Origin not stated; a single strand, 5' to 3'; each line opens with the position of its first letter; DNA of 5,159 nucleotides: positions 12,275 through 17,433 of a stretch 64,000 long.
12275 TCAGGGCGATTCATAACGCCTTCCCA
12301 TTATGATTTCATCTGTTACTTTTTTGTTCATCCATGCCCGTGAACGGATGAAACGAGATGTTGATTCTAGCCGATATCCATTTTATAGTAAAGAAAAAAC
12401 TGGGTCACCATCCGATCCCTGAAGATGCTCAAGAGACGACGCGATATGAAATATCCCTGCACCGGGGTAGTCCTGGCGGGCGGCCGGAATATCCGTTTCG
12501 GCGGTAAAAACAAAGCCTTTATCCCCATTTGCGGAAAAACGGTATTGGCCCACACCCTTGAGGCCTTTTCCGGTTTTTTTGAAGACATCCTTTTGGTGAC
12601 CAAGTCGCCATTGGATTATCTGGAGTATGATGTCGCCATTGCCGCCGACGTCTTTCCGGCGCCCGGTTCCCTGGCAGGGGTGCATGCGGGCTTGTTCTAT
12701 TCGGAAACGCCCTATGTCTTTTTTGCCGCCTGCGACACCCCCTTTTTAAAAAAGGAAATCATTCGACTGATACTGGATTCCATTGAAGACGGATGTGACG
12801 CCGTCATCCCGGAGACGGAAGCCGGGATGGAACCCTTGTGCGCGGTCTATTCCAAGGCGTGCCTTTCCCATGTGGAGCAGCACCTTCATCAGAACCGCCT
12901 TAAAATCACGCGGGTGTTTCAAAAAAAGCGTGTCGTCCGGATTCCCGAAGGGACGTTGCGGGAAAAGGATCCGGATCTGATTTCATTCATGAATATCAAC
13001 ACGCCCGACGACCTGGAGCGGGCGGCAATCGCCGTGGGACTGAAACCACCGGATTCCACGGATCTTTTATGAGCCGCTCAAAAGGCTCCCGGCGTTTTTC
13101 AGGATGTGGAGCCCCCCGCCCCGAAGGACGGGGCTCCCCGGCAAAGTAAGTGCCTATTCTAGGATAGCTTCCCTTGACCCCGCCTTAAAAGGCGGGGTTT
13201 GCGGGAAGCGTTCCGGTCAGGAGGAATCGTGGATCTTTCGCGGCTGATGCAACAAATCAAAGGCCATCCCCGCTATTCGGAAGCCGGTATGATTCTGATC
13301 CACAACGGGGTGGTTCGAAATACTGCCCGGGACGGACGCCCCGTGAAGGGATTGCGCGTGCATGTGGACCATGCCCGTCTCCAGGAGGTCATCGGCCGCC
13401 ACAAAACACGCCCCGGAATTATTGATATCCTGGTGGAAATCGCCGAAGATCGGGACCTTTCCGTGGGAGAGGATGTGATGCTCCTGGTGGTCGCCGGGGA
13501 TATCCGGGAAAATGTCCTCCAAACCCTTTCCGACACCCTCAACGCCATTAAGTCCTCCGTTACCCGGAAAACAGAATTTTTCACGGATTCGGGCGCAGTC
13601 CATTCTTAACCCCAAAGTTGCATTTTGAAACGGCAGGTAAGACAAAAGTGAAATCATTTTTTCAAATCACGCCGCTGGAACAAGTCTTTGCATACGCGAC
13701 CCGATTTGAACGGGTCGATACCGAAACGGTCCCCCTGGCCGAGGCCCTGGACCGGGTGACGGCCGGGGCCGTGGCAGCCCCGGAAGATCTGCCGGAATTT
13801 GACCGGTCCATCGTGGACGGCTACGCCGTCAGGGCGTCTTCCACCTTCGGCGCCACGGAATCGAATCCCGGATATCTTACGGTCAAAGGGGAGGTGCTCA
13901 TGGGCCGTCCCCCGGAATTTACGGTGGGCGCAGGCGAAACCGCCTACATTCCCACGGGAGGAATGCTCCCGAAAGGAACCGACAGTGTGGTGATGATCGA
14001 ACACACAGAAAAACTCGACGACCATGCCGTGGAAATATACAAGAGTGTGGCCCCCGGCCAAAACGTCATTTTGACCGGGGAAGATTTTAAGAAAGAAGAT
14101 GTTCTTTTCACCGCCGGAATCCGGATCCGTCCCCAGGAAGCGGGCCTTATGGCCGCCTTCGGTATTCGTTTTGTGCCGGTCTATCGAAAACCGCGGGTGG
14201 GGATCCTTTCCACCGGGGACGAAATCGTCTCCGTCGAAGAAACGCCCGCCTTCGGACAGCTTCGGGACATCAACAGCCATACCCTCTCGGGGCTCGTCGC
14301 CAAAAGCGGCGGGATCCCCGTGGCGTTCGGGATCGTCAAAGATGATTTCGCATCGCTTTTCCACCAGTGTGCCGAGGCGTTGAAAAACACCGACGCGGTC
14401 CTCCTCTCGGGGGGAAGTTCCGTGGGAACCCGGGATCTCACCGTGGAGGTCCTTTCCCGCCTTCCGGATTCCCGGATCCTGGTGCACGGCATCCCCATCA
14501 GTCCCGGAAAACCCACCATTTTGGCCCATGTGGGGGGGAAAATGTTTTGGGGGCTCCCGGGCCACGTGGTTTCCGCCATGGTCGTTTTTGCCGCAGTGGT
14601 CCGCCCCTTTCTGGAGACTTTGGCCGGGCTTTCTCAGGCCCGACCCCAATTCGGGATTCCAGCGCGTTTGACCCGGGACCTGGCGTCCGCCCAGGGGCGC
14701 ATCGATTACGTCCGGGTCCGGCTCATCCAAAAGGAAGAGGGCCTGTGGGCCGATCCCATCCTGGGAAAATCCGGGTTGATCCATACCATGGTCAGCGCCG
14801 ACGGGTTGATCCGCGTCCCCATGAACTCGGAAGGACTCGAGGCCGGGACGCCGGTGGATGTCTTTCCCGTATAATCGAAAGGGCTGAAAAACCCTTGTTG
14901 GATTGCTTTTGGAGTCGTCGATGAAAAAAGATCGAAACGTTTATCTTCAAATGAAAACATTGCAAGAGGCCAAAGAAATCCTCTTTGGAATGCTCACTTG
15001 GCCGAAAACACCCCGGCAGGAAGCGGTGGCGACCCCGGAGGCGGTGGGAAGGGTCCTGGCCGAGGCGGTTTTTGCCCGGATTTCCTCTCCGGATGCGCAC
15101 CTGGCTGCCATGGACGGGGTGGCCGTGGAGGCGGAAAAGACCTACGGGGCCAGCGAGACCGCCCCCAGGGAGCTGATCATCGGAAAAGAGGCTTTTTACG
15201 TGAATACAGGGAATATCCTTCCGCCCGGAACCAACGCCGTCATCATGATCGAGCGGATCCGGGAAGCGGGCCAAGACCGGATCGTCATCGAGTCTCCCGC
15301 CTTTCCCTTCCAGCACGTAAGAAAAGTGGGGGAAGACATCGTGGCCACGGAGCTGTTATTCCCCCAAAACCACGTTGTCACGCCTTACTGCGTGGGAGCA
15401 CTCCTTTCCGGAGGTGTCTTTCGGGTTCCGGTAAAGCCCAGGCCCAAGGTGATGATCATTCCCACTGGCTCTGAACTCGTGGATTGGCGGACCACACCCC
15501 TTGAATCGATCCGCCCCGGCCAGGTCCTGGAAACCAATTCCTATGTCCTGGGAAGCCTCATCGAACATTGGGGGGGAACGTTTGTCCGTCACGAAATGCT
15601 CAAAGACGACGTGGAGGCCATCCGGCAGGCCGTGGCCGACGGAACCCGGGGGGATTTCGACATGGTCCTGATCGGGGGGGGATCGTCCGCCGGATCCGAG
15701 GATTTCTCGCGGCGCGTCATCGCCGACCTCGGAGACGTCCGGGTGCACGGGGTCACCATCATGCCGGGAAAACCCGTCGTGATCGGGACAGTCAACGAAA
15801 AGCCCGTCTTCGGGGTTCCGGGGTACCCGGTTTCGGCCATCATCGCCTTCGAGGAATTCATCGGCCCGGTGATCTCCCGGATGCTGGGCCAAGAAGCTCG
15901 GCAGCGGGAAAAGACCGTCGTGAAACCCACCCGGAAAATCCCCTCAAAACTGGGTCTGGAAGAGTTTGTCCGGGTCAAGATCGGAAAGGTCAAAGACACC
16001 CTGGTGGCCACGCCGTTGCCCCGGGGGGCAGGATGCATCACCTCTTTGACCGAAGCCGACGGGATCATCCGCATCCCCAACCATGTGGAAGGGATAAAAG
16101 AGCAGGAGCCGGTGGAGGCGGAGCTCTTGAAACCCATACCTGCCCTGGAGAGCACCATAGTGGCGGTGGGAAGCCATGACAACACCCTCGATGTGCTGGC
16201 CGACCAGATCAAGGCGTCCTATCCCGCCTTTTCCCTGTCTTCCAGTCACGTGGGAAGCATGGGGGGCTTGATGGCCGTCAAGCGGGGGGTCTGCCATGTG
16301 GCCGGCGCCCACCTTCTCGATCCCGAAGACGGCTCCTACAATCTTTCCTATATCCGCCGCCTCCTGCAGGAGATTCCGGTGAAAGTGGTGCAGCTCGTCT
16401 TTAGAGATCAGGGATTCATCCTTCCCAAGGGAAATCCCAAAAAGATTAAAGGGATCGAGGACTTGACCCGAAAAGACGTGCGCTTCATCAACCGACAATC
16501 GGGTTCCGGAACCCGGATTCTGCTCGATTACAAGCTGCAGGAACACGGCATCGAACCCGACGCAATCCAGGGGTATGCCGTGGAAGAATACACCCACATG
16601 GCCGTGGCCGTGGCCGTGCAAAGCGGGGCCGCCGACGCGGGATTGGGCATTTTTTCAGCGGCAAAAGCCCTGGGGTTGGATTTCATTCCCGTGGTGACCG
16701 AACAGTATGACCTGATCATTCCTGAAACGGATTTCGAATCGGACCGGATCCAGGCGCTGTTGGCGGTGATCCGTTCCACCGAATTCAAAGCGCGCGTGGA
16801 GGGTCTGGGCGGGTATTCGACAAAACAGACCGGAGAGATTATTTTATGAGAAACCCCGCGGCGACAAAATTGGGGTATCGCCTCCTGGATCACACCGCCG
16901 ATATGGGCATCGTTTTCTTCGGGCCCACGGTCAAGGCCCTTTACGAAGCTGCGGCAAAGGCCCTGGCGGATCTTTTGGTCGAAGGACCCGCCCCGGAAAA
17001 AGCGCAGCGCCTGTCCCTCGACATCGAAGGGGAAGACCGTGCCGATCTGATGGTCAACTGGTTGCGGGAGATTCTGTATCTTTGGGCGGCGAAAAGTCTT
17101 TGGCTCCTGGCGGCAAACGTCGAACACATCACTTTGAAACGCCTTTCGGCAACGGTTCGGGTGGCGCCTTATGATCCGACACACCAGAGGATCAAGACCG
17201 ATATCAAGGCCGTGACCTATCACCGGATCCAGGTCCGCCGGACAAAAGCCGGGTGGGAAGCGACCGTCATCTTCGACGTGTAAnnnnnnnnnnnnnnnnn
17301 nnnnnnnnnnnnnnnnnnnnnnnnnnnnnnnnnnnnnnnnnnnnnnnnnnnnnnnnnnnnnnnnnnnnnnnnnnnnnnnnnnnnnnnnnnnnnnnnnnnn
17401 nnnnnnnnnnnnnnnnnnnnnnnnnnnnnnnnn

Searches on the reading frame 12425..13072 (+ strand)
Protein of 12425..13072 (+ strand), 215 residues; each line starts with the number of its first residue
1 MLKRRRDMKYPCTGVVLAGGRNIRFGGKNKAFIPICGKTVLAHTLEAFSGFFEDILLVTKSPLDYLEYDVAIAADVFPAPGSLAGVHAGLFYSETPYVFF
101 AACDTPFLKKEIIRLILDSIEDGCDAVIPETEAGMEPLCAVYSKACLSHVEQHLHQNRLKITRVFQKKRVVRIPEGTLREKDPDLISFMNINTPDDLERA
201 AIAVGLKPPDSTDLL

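Call 58: search_protein_families(library=pfam, proteins=[window:12425-13072:+], max_evalue=0.0001)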
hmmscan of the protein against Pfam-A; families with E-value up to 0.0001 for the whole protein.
window:12425-13072:+ (215 aa): 1 family
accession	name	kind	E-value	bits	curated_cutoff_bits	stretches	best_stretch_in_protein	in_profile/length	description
PF12804.13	NTP_transf_3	-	4.7e-35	121.6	27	1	14-159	1-150/160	MobA-like NTP transferase domain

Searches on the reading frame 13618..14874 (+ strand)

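Call 54: search_protein_families(library=pfam, proteins=[window:13618-14874:+], max_evalue=0.00001)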
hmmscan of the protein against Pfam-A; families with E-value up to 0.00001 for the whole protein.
window:13618-14874:+ (418 aa): 3 families
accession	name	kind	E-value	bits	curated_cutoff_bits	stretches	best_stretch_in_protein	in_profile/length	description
PF03453.22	MoeA_N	-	5.9e-44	150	30.8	1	28-182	12-160/160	MoeA N-terminal region (domain I and II)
PF00994.29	MoCF_biosynth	-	2.6e-25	89.2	26.6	1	195-333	1-143/144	Probable molybdopterin binding domain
PF03454.20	MoeA_C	-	3.5e-18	66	22.1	1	349-417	2-71/72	MoeA C-terminal region (domain IV)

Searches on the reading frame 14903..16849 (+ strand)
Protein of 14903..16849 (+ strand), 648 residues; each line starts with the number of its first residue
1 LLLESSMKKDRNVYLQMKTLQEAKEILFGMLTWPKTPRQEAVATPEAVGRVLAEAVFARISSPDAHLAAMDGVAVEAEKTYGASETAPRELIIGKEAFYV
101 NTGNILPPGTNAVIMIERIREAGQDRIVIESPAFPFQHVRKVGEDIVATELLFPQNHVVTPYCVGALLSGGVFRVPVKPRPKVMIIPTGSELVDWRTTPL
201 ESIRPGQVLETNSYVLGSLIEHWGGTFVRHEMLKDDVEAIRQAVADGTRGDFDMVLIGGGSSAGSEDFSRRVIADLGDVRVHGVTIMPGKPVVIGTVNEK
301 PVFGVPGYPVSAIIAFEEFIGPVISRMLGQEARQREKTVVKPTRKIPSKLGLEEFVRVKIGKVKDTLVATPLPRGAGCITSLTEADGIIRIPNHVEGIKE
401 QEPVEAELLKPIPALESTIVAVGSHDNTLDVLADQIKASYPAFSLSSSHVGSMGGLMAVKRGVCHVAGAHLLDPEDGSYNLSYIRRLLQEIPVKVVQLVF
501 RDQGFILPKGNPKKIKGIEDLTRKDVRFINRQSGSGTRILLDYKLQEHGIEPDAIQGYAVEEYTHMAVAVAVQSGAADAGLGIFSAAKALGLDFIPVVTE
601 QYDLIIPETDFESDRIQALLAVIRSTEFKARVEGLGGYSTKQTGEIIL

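Call 54: search_protein_families(library=pfam, proteins=[window:14903-16849:+], max_evalue=0.00001)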
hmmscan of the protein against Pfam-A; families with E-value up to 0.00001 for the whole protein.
window:14903-16849:+ (648 aa): 6 families
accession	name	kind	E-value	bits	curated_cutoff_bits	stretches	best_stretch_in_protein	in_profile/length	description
PF12727.12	PBP_like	-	1e-77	260.1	27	1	434-624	2-193/193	PBP superfamily domain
PF03453.22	MoeA_N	-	6.8e-34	117.3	30.8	1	19-171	2-160/160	MoeA N-terminal region (domain I and II)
PF00994.29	MoCF_biosynth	-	1.8e-25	89.7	26.6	1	185-324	2-142/144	Probable molybdopterin binding domain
PF03454.20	MoeA_C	-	4.8e-12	46.4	22.1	1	343-409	5-72/72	MoeA C-terminal region (domain IV)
PF13531.11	SBP_bac_11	-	9.7e-07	29.2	25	1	485-630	60-219/227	Bacterial extracellular solute-binding protein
PF12974.12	Phosphonate-bd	-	1.8e-06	27.9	27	1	513-581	95-161/242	ABC transporter, phosphonate, periplasmic substrate-binding protein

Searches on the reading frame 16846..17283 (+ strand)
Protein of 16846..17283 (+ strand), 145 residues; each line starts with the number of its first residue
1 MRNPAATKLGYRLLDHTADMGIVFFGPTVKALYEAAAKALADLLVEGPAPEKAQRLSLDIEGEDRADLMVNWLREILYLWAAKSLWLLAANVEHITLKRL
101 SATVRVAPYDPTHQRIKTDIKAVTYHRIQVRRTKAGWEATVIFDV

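Call 58: search_protein_families(library=pfam, proteins=[window:16846-17283:+], max_evalue=0.0001)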
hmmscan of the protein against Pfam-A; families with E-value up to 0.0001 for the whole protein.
window:16846-17283:+ (145 aa): 1 family
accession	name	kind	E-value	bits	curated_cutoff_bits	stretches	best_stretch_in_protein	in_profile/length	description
PF01951.21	Archease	-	3.4e-36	125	25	1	11-145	1-136/136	Archease protein family (MTH1598/TM1083)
